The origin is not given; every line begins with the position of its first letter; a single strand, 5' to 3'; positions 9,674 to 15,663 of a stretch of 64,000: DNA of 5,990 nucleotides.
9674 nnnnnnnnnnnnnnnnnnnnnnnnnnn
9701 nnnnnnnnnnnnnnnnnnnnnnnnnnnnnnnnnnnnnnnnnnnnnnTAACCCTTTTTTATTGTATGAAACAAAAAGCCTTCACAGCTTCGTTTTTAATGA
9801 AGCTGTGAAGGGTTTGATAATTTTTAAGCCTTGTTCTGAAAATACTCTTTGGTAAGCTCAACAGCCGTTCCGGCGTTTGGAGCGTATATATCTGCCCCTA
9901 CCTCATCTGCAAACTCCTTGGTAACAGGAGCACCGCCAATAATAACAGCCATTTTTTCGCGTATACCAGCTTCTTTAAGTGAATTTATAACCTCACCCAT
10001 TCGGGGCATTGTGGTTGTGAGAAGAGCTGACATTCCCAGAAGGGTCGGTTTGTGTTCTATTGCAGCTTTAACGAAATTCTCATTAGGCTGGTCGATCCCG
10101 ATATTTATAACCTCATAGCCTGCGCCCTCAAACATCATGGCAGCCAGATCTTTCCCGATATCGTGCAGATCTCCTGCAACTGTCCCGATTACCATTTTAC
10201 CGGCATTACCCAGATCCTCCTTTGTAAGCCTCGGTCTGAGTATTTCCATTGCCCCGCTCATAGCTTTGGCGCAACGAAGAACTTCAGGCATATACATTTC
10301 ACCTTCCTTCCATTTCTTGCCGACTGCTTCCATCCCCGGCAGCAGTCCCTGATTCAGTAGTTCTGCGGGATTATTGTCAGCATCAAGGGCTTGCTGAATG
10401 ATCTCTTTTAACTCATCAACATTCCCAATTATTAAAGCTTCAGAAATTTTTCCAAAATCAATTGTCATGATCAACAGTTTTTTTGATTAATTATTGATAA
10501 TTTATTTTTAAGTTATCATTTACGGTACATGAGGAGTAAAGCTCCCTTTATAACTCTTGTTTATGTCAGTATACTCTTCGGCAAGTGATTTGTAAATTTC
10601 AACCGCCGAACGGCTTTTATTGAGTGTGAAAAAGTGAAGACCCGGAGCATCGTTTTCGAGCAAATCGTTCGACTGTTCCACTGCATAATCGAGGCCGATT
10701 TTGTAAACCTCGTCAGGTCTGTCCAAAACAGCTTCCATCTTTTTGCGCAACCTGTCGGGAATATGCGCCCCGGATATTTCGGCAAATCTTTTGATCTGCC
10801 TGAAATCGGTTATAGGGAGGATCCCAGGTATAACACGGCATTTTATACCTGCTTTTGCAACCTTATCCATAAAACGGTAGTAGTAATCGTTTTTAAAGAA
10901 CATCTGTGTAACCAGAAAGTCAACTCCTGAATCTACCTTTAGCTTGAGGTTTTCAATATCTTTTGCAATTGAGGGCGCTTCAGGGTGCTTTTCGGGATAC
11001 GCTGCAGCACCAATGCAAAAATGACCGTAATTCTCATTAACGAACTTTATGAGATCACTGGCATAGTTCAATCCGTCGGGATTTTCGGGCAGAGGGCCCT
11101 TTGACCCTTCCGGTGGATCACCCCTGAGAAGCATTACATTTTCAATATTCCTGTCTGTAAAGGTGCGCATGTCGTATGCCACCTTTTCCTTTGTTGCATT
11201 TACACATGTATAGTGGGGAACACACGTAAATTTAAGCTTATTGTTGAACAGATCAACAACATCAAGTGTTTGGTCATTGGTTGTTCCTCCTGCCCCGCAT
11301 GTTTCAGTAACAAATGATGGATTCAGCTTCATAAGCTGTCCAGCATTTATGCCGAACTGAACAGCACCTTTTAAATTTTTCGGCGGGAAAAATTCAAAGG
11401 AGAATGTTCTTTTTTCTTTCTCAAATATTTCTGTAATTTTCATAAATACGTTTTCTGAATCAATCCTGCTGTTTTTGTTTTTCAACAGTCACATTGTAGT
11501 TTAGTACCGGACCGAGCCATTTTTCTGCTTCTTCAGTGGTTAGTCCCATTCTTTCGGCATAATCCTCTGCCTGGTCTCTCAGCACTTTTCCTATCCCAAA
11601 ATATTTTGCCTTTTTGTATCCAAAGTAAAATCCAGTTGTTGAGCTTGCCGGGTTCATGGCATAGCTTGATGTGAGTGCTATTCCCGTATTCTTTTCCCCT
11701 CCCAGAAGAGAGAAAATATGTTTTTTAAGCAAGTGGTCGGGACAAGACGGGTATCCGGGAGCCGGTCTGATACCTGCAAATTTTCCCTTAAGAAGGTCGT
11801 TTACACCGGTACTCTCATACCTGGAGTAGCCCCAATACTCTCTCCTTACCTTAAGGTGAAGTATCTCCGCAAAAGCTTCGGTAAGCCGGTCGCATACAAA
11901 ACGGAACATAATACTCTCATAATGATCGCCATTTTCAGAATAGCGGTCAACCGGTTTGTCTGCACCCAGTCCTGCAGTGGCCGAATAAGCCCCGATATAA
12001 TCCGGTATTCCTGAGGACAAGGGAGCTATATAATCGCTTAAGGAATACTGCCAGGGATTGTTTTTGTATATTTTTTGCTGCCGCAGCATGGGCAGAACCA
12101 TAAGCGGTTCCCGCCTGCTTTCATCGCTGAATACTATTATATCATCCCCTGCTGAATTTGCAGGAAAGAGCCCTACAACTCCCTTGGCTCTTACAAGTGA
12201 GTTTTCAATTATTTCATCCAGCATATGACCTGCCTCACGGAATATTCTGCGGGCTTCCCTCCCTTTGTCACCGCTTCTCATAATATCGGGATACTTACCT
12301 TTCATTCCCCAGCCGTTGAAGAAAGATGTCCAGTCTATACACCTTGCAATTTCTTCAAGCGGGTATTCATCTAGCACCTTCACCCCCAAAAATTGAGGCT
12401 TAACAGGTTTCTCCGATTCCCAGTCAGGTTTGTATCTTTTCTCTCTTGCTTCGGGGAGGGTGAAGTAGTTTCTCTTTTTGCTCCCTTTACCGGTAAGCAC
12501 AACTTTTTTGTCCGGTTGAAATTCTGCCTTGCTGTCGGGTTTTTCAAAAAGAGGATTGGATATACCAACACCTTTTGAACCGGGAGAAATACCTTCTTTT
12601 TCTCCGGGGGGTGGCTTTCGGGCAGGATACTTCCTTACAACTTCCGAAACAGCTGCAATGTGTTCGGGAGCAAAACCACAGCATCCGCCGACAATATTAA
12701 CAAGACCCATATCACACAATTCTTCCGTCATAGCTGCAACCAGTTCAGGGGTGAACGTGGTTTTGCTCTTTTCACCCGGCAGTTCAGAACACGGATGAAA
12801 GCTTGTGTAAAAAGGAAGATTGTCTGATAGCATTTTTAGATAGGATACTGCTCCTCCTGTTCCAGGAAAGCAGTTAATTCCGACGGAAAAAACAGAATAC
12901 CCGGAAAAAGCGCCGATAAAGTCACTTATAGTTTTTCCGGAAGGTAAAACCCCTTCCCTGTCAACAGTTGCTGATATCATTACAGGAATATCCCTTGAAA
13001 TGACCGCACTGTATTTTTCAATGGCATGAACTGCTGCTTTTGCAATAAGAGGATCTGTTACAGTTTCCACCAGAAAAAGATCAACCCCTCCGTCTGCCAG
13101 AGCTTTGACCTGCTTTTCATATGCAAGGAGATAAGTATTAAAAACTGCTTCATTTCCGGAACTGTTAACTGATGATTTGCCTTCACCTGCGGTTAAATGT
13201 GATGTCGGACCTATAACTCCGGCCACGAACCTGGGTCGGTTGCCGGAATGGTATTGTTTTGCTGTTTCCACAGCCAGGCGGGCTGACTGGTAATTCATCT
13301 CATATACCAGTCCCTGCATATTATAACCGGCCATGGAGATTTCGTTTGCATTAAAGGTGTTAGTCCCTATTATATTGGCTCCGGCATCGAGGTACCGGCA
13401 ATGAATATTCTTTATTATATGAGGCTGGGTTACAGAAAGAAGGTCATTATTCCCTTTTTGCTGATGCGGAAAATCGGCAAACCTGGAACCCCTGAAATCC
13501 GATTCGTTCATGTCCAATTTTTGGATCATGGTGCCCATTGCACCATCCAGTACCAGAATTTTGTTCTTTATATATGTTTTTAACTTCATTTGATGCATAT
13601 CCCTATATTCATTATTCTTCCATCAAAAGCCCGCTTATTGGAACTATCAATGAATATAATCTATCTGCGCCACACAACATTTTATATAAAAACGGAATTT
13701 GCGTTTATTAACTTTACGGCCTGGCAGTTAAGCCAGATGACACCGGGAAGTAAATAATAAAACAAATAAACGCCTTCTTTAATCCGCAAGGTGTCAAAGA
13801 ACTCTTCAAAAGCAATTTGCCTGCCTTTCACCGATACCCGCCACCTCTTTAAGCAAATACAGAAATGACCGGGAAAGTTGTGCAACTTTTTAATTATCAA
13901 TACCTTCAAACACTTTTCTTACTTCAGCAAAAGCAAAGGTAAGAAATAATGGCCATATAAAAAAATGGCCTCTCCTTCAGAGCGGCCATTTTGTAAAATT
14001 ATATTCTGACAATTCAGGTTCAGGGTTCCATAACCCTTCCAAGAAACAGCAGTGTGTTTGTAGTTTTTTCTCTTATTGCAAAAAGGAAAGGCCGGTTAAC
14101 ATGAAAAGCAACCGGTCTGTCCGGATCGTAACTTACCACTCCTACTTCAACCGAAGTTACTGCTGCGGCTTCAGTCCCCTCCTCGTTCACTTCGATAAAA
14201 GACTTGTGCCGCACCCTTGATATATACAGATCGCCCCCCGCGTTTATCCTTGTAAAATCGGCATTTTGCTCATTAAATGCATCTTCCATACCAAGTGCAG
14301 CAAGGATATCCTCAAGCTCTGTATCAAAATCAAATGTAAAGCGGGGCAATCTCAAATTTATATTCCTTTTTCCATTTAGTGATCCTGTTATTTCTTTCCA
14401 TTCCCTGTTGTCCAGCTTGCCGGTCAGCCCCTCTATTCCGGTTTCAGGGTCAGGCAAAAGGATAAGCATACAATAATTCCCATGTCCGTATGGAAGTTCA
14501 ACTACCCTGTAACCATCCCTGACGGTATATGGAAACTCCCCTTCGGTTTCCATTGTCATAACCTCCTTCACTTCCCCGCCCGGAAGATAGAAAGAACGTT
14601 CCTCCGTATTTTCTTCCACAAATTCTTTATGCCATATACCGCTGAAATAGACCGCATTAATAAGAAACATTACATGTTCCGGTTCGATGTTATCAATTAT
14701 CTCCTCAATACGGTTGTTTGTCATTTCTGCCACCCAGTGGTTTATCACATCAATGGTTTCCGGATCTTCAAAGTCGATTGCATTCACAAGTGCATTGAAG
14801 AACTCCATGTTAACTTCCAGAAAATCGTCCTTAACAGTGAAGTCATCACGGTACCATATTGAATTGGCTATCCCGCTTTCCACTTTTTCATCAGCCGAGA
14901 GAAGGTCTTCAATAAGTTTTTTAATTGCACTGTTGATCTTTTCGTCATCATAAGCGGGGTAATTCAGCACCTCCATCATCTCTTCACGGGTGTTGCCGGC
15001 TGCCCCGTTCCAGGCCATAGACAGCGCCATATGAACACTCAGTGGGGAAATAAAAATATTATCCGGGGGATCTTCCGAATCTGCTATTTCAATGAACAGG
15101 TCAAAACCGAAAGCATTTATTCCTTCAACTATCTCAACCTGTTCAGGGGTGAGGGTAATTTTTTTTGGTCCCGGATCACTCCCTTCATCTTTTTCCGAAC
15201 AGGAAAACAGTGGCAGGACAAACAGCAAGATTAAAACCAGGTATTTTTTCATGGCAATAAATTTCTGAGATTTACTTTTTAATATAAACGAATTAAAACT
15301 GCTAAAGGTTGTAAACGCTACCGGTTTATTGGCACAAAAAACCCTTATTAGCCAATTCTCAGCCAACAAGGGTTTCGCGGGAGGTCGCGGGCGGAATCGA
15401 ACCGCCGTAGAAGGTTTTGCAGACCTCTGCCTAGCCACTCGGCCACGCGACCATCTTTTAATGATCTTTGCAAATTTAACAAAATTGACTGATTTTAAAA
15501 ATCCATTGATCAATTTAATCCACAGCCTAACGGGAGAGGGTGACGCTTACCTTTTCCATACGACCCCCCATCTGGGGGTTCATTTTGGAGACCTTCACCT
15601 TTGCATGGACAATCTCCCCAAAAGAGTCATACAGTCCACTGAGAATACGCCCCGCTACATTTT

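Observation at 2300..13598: Corrinoid methyl-transfer cluster that merges a disassembled methionine synthase with two non-Pyl MttB-family methyltransferases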

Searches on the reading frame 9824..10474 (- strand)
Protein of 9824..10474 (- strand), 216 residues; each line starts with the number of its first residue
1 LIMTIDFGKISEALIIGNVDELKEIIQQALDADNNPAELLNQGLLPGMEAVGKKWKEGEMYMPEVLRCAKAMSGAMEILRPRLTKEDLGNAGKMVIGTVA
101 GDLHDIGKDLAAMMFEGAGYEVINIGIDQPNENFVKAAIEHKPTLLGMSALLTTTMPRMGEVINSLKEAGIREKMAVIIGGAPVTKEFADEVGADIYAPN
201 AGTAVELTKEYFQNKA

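Call 3: search_protein_families(library=pfam, proteins=[window:9824-10474:-], max_evalue=0.01)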
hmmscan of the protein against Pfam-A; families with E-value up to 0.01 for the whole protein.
window:9824-10474:- (216 aa): 2 families
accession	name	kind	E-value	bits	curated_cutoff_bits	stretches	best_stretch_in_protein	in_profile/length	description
PF02310.24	B12-binding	-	2e-26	92.6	32.1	1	93-199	2-114/121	B12 binding domain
PF02607.22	B12-binding_2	-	2e-21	76.4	23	1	9-79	4-73/74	B12 binding domain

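Call 4: search_protein_families(library=ncbifam, proteins=[window:9824-10474:-], max_evalue=0.01)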
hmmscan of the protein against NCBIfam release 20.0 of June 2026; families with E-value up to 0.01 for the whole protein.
window:9824-10474:- (216 aa): 16 families
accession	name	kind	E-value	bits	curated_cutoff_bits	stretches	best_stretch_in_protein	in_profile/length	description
NF047996.1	corrin_MtgC_2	exception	6.2e-66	221.9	370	1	9-212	7-210/212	glycine betaine-specific corrinoid protein MtgC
TIGR02370.1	pyl_corrinoid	subfamily_domain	2.5e-60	203.2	215.3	1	9-203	1-196/197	methyltransferase cognate corrinoid protein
NF047995.1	corrinoid_MtgC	exception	6.4e-57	192.5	310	1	7-210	5-211/215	glycine betaine-specific corrinoid protein MtgC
NF041607.1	dimeth_corrin_MtbC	equivalog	4.6e-54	183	350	1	10-210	1-201/203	dimethylamine corrinoid protein MtbC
TIGR02082.1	metH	equivalog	1.2e-43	149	1010.85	1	9-198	649-838/1182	methionine synthase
NF040669.1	MtaC2_Meth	equivalog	1.2e-40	139.5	450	1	9-209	45-243/267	methanol--corrinoid protein MtaC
NF040655.1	MtaC_Meth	equivalog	1e-38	132.9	420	1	9-214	38-240/253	methanol--corrinoid protein MtaC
NF007024.0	PRK09490.1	equivalog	3.5e-32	111.2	1497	1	9-188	664-846/1234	methionine synthase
NF002612.0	PRK02261.1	equivalog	3.2e-13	49.4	110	1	93-185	5-97/148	methylaspartate mutase subunit S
TIGR01501.1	MthylAspMutase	equivalog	6.1e-11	42.2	135.8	1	94-183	4-92/134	methylaspartate mutase subunit S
TIGR00640.1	acid_CoA_mut_C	subfamily_domain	2.4e-10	40.5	57.45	1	94-200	5-113/132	methylmalonyl-CoA mutase C-terminal domain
NF052513.1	TransRegCarH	equivalog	3.5e-09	36.3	400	1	10-195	87-262/274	HTH-type transcriptional repressor CarH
NF006944.0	PRK09426.1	equivalog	1e-08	33.6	876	1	84-199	582-699/721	methylmalonyl-CoA mutase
NF052385.1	Lys_5_6_beta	equivalog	4.6e-08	33.1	280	1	120-197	139-219/241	lysine 5,6-aminomutase subunit beta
NF040743.1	ornith_mutase_E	equivalog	6.6e-08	31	800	1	92-195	596-706/730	D-ornithine 4,5-aminomutase subunit OraE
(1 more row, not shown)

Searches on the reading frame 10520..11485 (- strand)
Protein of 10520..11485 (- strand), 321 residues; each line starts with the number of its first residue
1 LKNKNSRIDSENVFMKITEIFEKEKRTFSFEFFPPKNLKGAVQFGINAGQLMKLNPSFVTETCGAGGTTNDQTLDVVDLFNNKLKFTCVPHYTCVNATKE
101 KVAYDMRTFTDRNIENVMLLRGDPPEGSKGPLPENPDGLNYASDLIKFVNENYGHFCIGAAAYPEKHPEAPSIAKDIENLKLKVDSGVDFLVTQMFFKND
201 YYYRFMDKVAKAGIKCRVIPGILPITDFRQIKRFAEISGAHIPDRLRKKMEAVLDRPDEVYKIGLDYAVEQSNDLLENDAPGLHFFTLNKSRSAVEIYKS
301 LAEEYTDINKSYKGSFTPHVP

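Call 3: search_protein_families(library=pfam, proteins=[window:10520-11485:-], max_evalue=0.01)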
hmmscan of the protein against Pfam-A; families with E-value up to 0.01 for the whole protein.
window:10520-11485:- (321 aa): 1 family
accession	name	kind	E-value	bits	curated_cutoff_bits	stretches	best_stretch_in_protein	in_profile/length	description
PF02219.23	MTHFR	-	3.8e-85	286.1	24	1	16-301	1-286/287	Methylenetetrahydrofolate reductase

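Call 4: search_protein_families(library=ncbifam, proteins=[window:10520-11485:-], max_evalue=0.01)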
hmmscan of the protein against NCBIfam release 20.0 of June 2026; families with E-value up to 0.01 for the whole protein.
window:10520-11485:- (321 aa): 4 families
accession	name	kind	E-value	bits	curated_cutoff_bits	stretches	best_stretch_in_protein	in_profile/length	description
TIGR00676.1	fadh2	equivalog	6.1e-94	314.4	293.7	1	28-301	1-274/275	methylenetetrahydrofolate reductase [NAD(P)H]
TIGR00677.1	fadh2_euk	equivalog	1.9e-70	237.4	310.05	1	27-301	1-275/281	methylenetetrahydrofolate reductase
NF006950.0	PRK09432.1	equivalog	5.6e-56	189.9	382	1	16-301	15-290/296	methylenetetrahydrofolate reductase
NF006396.0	PRK08645.1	equivalog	2.8e-16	58.7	453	1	11-303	308-604/611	bifunctional homocysteine S-methyltransferase/methylenetetrahydrofolate reductase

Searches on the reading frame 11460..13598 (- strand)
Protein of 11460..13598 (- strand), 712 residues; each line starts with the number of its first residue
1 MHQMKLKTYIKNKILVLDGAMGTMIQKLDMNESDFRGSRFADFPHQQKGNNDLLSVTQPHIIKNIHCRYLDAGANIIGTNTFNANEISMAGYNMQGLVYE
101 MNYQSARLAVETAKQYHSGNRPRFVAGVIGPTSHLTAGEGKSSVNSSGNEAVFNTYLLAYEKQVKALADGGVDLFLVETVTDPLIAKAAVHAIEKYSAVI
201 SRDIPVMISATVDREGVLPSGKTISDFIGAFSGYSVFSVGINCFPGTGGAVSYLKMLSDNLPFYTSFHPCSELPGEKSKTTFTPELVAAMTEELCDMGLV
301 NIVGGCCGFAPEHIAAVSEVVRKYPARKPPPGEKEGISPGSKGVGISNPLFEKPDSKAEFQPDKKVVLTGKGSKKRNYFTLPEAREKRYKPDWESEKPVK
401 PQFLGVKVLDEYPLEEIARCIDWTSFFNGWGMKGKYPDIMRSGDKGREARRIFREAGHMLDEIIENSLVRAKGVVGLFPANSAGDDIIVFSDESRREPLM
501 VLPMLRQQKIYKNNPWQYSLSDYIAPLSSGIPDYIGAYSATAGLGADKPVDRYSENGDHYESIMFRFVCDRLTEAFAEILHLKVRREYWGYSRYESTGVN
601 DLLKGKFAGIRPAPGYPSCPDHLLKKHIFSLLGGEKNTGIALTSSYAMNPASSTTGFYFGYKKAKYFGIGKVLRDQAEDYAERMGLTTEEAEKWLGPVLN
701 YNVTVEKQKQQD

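Call 3: search_protein_families(library=pfam, proteins=[window:11460-13598:-], max_evalue=0.01)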
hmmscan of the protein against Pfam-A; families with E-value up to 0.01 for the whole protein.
window:11460-13598:- (712 aa): 2 families
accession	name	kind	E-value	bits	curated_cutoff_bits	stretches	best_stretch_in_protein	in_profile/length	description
PF02965.22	Met_synt_B12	-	5.4e-104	347.9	25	1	413-684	1-272/273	Vitamin B12 dependent methionine synthase, activation domain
PF02574.22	S-methyl_trans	-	1.1e-70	239.2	22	1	15-321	1-283/283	Homocysteine S-methyltransferase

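Call 4: search_protein_families(library=ncbifam, proteins=[window:11460-13598:-], max_evalue=0.01)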
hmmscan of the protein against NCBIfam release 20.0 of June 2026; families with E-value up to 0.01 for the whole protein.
window:11460-13598:- (712 aa): 5 families
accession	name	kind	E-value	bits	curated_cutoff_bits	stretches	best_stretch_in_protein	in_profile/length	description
NF007024.0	PRK09490.1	equivalog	4.1e-221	737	1497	2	341-702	866-1232/1234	methionine synthase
TIGR02082.1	metH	equivalog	4.4e-180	600.9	1010.85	2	11-335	2-326/1182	methionine synthase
NF006396.0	PRK08645.1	equivalog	3.7e-49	167.3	453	1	4-324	2-287/611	bifunctional homocysteine S-methyltransferase/methylenetetrahydrofolate reductase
NF005718.0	PRK07534.1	equivalog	6e-26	91.5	338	1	51-330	37-303/337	betaine--homocysteine S-methyltransferase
NF007020.0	PRK09485.1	equivalog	2.2e-24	86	215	1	6-322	4-304/306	homocysteine S-methyltransferase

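Call 19: find_encoding_contigs(protein=window:11460-13598:-, flank=10000, max_places=6)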
Protein window:11460-13598:- (712 aa): no gene with exactly this product is on record in the collection.

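Call 20: find_homologous_proteins(query=window:11460-13598:-)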
Query window:11460-13598:- (712 aa): 7965 proteins with E <= 0.001 among 8000 candidates; the best 120 are listed.
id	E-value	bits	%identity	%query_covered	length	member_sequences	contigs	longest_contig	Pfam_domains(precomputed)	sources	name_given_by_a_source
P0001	0.0e+0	1641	100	100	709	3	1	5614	PF02574.23,PF02965.23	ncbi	-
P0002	0.0e+0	1421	87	99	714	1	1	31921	PF02574.23,PF02965.23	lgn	-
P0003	0.0e+0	1168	72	99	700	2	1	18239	PF02574.23,PF02965.23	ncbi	-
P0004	5.7e-247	840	54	99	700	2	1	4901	PF02574.23,PF02965.23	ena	-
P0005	7.0e-209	714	58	46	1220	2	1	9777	PF02574.23,PF02607.23,PF02965.23,PF00809.29,PF02310.25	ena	-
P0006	3.2e-195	669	53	42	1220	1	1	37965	PF02574.23,PF02607.23,PF02965.23,PF00809.29,PF02310.25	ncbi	-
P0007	1.0e-192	661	48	46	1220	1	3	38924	PF02574.23,PF02607.23,PF02965.23,PF00809.29,PF02310.25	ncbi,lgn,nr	ncbi:MAG: methionine synthase [Ignavibacteria bacterium]|nr:methionine synthase [Ignavibacteria bact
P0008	1.0e-192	661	48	46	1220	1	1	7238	PF02574.23,PF02607.23,PF02965.23,PF00809.29,PF02310.25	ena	-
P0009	1.5e-192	660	48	50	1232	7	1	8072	PF02574.23,PF02607.23,PF02965.23,PF00809.29,PF02310.25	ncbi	-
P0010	4.5e-192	658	47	50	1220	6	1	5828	PF02574.23,PF02607.23,PF02965.23,PF00809.29,PF02310.25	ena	-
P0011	7.5e-189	648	48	47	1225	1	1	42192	PF02574.23,PF02607.23,PF02965.23,PF00809.29,PF02310.25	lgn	-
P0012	2.3e-188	646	50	47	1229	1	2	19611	PF02574.23,PF02607.23,PF02965.23,PF00809.29,PF02310.25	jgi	jgi:5-methyltetrahydrofolate--homocysteine methyltransferase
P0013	6.5e-188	645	52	46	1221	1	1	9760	PF02574.23,PF02607.23,PF02965.23,PF00809.29,PF02310.25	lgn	-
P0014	6.8e-188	645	49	47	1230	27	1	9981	PF02574.23,PF02607.23,PF02965.23,PF00809.29,PF02310.25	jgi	-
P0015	2.6e-187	643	49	46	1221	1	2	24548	PF02574.23,PF02607.23,PF02965.23,PF00809.29,PF02310.25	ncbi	-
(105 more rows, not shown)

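Call 21: find_encoding_contigs(protein=P0002, flank=10000, max_places=3)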
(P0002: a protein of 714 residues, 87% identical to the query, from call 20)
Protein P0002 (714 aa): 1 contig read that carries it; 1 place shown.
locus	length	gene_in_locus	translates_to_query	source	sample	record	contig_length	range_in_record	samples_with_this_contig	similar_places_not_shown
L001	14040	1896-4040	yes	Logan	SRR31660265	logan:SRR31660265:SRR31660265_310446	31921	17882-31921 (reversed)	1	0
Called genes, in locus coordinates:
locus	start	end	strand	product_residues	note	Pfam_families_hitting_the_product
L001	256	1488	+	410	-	PF00079:Serpin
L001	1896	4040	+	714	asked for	PF02574:S-methyl_trans, PF02965:Met_synt_B12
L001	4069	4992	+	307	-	PF02219:MTHFR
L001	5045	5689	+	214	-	PF02607:B12-binding_2, PF02310:B12-binding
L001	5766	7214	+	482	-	PF06253:MTTB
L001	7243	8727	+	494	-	PF06253:MTTB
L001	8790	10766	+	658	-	PF05378:Hydant_A_N, PF13941:MutL (faint), PF01968:Hydantoinase_A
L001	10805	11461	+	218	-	PF07796:DUF1638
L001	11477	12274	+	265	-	PF00809:Pterin_bind, PF03599:CdhD (weak)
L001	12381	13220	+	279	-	PF02353:CMAS, PF01209:Ubie_methyltran, PF13489:Methyltransf_23 (weak), PF13649:Methyltransf_25, PF13847:Methyltransf_31, PF08241:Methyltransf_11, PF08242:Methyltransf_12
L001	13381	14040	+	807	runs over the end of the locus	PF04879:Molybdop_Fe4S4 (weak), PF00384:Molybdopterin, PF01568:Molydop_binding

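Call 22: find_encoding_contigs(protein=P0003, flank=10000, max_places=3)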
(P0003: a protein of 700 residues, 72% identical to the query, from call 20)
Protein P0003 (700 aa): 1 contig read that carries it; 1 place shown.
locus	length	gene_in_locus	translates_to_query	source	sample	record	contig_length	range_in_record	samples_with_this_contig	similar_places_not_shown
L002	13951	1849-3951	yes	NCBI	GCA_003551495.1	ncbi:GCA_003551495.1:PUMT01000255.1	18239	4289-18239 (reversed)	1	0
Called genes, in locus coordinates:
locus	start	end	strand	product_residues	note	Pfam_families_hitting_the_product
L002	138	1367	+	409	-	PF00079:Serpin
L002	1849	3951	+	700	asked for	PF02574:S-methyl_trans, PF02965:Met_synt_B12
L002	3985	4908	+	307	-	PF02219:MTHFR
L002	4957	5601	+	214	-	PF02607:B12-binding_2, PF02310:B12-binding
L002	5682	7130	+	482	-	PF06253:MTTB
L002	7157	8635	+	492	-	PF06253:MTTB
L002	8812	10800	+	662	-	PF05378:Hydant_A_N, PF13941:MutL (faint), PF01968:Hydantoinase_A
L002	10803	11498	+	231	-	PF07796:DUF1638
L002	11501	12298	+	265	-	PF00809:Pterin_bind, PF03599:CdhD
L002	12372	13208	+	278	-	PF02353:CMAS (weak), PF01209:Ubie_methyltran, PF13649:Methyltransf_25, PF13847:Methyltransf_31, PF08241:Methyltransf_11, PF08242:Methyltransf_12 (weak)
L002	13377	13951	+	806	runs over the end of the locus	PF04879:Molybdop_Fe4S4, PF00384:Molybdopterin, PF01568:Molydop_binding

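Call 23: find_encoding_contigs(protein=P0004, flank=10000, max_places=3)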
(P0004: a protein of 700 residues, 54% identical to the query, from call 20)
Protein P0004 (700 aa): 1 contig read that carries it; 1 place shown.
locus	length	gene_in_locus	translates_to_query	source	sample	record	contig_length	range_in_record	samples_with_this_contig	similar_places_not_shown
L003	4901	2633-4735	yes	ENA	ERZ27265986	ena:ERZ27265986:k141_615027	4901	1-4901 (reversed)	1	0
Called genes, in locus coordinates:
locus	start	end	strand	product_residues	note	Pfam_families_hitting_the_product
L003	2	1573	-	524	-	?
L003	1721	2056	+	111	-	PF02152:FolB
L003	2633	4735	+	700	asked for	PF02574:S-methyl_trans, PF02965:Met_synt_B12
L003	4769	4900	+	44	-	?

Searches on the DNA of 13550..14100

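Call 66: search_rna_families(source=window, start=13550, end=14100, threshold=evalue, max_evalue=1)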
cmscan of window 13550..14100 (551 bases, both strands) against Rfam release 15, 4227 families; matches with E-value up to 1: 2.
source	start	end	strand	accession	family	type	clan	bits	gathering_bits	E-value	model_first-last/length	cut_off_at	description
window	13957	14088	-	RF04182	GibS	Gene; sRNA;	-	26.6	115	0.14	1-142/142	no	GibS sRNA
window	13955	14069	-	RF02053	STnc430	Gene; sRNA;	-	22.5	47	0.33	1-162/162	no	Enterobacterial sRNA STnc430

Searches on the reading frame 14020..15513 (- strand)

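Call 7: search_protein_families(library=pfam, proteins=[window:14020-15513:-], max_evalue=0.001)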
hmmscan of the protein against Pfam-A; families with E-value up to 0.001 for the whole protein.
window:14020-15513:- (497 aa): 1 family
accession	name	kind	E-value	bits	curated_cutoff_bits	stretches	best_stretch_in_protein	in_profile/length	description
PF00079.25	Serpin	-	5.3e-118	394.9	27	1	131-497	2-370/370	Serpin (serine protease inhibitor)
